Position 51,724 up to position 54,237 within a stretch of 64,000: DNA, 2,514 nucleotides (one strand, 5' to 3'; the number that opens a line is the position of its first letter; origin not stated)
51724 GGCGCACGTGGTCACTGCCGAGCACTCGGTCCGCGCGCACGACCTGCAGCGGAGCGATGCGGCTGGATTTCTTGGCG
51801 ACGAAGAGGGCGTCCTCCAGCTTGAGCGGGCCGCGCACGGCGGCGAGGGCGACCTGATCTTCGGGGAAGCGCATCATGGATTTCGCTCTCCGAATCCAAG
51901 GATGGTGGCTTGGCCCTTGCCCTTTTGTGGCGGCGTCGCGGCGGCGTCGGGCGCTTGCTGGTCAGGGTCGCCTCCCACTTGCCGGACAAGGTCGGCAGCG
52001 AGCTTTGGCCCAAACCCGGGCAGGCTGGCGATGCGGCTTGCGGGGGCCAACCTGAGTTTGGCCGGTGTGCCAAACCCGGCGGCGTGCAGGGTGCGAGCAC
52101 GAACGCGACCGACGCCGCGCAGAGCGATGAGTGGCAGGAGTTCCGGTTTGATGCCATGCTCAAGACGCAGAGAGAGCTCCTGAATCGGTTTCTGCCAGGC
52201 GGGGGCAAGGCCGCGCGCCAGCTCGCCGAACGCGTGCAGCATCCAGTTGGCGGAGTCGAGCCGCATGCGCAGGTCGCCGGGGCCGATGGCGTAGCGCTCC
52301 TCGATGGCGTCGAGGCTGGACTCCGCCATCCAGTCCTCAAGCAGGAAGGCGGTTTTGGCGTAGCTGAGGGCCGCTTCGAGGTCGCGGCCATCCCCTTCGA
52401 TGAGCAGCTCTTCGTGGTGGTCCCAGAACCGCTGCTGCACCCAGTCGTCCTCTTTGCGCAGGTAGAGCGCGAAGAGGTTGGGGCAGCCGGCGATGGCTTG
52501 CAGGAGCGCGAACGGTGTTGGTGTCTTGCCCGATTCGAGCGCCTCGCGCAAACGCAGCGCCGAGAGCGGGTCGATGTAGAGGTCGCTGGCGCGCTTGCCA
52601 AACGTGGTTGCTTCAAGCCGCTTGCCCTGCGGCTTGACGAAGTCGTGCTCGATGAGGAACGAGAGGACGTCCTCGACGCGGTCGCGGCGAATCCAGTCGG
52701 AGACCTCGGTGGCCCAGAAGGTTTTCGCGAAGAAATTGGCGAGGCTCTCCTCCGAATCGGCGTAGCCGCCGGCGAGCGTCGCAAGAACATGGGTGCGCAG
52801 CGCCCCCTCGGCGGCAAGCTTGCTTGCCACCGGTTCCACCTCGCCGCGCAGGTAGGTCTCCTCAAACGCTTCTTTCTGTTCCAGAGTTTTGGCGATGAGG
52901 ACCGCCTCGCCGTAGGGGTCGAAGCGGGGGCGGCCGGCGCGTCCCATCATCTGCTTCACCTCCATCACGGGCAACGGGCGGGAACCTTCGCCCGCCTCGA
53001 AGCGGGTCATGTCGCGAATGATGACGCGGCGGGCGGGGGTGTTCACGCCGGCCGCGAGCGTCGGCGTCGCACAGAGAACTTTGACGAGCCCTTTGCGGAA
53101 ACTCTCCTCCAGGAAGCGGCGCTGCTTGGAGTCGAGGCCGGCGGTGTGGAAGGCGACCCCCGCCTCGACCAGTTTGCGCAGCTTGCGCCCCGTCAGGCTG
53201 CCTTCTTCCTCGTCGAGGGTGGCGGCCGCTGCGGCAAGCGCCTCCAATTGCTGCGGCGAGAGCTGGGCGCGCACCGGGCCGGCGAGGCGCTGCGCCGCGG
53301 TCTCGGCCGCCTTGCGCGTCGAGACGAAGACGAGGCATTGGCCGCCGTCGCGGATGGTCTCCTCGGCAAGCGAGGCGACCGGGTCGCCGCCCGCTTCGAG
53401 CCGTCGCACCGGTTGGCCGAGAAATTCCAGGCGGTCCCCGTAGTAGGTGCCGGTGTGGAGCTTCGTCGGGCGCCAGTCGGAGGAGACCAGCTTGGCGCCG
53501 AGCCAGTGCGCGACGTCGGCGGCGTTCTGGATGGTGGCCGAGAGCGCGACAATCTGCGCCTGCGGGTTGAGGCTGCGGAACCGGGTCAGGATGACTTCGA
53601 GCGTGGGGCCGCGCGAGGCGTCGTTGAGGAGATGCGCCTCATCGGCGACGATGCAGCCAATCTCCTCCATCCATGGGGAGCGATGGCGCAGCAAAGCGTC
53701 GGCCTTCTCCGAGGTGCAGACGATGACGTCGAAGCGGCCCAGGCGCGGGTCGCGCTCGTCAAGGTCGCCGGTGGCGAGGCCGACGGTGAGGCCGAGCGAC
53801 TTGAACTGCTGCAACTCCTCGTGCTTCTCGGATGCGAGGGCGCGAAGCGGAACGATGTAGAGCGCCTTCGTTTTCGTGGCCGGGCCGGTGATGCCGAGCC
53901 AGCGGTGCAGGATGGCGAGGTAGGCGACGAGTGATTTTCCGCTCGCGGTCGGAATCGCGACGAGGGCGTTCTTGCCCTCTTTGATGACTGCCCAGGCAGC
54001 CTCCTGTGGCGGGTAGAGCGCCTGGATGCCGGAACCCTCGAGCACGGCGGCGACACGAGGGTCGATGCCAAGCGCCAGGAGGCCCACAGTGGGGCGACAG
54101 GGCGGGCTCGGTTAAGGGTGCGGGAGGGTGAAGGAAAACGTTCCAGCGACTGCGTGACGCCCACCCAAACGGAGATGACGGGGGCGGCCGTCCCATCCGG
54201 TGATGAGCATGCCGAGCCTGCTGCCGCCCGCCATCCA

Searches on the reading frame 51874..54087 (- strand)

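Call 47: search_protein_families(library=pfam, proteins=[window:51874-54087:-], max_evalue=0.0001)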
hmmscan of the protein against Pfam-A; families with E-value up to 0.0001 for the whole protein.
window:51874-54087:- (737 aa): 7 families
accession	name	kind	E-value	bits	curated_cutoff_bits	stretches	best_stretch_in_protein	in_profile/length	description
PF00270.35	DEAD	-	1.9e-32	112.7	26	1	26-190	2-165/167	DEAD/DEAH box helicase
PF21280.2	Helicase_dom4_arc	-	1.7e-27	96.2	27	1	527-645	2-125/125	Archaeal helicase, domain 4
PF00271.37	Helicase_C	-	6.4e-11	42.9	23.5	1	302-387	33-109/110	Helicase conserved C-terminal domain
PF14520.12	HHH_5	-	2.5e-09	37.9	27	1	652-702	3-53/57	Helix-hairpin-helix domain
PF04851.21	ResIII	-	1.8e-08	34.9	22.5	1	30-187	10-163/164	Type III restriction enzyme, res subunit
PF20470.4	HTH_61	-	1.5e-06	28.9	24.3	1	393-485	1-92/92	Helix-turn-helix domain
PF22527.2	DEXQc_Suv3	-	2.5e-05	24.3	27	1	72-163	37-114/154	DEXQ-box helicase domain of Suv3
